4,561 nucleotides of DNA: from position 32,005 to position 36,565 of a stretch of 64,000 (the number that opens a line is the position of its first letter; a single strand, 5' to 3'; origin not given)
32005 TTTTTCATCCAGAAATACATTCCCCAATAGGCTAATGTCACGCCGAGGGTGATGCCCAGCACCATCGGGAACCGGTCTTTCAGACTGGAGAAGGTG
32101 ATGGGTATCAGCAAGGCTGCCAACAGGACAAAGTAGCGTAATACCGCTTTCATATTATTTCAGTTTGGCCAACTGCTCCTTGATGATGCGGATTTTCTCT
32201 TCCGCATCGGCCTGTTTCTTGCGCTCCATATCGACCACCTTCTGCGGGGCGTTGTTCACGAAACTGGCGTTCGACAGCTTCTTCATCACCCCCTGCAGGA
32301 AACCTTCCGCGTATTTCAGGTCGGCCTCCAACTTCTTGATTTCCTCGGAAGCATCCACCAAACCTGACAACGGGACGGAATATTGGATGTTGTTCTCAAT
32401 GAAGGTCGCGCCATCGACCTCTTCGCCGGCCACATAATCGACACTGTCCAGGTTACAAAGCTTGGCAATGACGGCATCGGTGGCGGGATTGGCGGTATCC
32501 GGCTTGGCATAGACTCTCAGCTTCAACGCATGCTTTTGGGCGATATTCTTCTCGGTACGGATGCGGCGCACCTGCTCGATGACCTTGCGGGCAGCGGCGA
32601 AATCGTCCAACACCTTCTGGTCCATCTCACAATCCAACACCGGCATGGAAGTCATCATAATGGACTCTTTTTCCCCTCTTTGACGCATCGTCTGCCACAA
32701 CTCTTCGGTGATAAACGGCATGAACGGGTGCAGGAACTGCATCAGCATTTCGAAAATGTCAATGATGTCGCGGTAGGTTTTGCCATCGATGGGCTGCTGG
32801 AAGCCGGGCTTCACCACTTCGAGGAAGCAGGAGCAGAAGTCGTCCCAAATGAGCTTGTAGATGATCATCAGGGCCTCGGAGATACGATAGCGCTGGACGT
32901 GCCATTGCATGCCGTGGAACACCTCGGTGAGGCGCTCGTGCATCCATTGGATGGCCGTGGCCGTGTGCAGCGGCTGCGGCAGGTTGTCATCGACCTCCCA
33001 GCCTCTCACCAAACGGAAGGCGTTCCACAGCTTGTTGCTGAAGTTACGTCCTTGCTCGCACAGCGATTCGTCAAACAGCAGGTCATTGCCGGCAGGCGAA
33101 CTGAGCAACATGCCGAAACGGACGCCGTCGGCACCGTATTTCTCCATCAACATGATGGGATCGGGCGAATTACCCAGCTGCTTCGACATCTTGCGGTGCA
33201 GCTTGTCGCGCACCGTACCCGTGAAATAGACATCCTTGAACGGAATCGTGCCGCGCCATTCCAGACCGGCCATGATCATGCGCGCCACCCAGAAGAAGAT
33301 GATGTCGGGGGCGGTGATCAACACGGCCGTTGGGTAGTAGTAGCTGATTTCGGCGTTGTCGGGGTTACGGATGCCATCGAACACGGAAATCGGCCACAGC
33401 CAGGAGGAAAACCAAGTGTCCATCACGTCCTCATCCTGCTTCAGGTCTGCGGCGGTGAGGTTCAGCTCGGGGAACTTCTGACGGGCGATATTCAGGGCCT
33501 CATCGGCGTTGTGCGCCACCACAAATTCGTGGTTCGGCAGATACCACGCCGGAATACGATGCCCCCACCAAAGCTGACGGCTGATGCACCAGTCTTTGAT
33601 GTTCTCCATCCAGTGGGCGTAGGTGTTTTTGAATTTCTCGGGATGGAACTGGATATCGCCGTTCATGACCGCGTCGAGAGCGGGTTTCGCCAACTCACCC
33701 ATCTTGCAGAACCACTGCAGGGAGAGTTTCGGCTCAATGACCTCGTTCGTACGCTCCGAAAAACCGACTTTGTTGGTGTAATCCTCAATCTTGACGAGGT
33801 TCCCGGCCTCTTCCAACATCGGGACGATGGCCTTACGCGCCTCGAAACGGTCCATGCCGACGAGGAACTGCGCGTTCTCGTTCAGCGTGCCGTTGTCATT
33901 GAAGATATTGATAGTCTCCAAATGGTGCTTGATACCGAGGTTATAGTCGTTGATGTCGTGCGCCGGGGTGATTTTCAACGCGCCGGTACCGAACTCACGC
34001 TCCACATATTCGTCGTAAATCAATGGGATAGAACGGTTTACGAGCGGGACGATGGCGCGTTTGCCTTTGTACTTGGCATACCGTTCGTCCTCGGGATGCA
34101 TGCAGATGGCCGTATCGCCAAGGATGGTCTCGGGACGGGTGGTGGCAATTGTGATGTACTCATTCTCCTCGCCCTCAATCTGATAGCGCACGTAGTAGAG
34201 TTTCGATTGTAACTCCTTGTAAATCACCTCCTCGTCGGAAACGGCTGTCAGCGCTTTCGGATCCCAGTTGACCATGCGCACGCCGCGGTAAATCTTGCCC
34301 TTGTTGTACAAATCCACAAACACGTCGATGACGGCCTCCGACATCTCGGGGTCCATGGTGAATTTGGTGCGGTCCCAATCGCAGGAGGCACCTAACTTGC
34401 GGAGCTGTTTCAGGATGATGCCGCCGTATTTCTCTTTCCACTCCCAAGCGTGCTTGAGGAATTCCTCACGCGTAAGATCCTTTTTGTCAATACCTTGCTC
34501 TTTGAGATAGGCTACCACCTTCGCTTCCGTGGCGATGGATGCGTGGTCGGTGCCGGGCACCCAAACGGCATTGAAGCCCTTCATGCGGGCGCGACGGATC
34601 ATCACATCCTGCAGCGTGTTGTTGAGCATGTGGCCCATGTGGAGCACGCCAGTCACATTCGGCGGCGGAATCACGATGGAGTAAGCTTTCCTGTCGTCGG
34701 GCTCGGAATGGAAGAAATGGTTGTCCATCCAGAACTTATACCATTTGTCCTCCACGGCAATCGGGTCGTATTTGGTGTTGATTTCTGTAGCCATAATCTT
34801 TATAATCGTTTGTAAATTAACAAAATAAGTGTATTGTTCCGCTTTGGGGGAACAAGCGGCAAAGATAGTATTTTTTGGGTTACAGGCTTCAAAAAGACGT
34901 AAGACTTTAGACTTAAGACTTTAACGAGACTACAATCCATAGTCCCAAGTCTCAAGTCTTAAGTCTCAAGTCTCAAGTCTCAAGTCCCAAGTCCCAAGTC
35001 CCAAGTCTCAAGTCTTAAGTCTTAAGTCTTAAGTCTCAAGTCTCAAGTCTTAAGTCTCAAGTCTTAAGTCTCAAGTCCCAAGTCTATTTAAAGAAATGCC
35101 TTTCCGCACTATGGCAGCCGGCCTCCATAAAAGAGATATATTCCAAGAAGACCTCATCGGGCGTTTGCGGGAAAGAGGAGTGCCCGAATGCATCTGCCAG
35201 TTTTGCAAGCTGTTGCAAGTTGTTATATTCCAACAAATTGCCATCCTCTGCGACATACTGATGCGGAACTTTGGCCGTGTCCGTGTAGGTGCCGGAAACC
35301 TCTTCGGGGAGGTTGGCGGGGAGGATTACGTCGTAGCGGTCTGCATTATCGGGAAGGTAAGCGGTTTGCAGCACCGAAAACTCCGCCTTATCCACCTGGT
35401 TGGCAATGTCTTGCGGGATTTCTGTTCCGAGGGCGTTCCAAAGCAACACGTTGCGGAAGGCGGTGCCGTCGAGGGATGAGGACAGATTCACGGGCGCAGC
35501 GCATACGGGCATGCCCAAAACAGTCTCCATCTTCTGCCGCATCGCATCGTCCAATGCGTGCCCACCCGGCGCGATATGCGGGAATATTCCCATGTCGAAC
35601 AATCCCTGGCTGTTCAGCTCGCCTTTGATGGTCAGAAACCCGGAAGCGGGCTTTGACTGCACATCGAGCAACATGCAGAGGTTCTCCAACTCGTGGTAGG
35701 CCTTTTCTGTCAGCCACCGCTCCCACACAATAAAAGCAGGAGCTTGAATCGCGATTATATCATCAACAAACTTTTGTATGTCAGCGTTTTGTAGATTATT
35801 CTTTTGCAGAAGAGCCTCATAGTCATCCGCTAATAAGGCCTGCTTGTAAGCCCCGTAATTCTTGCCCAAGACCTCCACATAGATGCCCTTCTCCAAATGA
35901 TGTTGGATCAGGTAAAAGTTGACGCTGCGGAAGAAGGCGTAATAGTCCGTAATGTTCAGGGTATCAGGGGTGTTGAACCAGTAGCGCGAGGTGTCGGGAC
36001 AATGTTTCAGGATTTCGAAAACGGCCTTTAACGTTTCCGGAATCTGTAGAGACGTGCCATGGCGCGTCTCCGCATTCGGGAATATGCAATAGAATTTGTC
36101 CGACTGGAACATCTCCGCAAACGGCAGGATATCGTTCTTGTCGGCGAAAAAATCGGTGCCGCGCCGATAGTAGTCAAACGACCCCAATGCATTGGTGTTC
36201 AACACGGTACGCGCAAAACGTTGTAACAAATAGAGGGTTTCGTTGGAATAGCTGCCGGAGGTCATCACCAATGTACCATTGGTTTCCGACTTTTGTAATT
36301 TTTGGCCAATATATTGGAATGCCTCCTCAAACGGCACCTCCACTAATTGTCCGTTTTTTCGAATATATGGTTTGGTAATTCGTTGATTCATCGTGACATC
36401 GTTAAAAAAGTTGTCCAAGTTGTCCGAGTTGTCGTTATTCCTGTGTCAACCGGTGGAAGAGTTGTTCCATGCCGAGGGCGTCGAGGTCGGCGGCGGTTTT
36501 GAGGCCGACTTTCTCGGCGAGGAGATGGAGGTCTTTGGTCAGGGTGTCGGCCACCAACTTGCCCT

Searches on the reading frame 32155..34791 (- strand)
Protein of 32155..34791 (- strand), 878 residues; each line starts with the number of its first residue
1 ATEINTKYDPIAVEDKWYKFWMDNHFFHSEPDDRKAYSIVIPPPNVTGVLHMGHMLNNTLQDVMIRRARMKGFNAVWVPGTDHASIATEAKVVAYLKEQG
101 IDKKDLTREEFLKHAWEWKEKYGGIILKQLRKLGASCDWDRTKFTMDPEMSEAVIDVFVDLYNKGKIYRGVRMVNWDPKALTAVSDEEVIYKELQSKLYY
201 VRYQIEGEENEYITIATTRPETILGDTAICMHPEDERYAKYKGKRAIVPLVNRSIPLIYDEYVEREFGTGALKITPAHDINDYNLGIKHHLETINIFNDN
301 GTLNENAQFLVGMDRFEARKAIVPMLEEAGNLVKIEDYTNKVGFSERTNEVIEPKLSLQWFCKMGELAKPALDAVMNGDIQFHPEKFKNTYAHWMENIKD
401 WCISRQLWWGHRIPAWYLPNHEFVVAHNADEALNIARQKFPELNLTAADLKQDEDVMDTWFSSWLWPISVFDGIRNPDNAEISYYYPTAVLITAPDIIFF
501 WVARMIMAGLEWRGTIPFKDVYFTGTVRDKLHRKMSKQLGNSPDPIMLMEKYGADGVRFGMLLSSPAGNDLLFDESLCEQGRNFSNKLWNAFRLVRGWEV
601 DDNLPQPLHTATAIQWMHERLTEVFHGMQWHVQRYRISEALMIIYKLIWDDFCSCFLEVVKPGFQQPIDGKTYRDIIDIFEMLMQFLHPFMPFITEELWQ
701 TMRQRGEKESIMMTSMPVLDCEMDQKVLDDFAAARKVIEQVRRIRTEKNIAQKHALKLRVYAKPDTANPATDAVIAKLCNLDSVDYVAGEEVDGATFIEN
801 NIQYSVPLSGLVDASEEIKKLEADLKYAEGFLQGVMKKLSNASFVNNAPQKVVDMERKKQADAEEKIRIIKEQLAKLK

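Call 73: search_protein_families(library=pfam, proteins=[window:32155-34791:-], max_evalue=0.00001)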
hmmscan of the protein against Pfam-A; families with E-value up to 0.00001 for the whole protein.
window:32155-34791:- (878 aa): 5 families
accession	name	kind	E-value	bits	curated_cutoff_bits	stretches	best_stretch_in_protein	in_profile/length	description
PF00133.28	tRNA-synt_1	-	6.6e-128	427.4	22.7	1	16-571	1-411/414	tRNA synthetases class I (I, L, M and V)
PF08264.19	Anticodon_1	-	2.1e-28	99.5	25.1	1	615-757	2-145/148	Anticodon-binding domain of tRNA ligase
PF09334.17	tRNA-synt_1g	-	5.9e-16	58.6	20.1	1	44-189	8-135/391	tRNA synthetases class I (M)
PF10458.14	Val_tRNA-synt_C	-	7e-13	49.1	25.9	1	813-878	1-66/66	Valyl tRNA synthetase tRNA binding arm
PF13603.12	tRNA-synt_1_2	-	2.2e-09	37.5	25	1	242-301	85-144/185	Leucyl-tRNA synthetase, editing domain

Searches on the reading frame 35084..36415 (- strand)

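Call 74: search_protein_families(library=pfam, proteins=[window:35084-36415:-], max_evalue=0.00001)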
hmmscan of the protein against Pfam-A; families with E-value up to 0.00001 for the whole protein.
window:35084-36415:- (443 aa): 1 family
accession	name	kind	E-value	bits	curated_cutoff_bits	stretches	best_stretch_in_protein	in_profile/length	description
PF00384.28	Molybdopterin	-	3.3e-13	49.8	24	1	12-85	1-81/353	Molybdopterin oxidoreductase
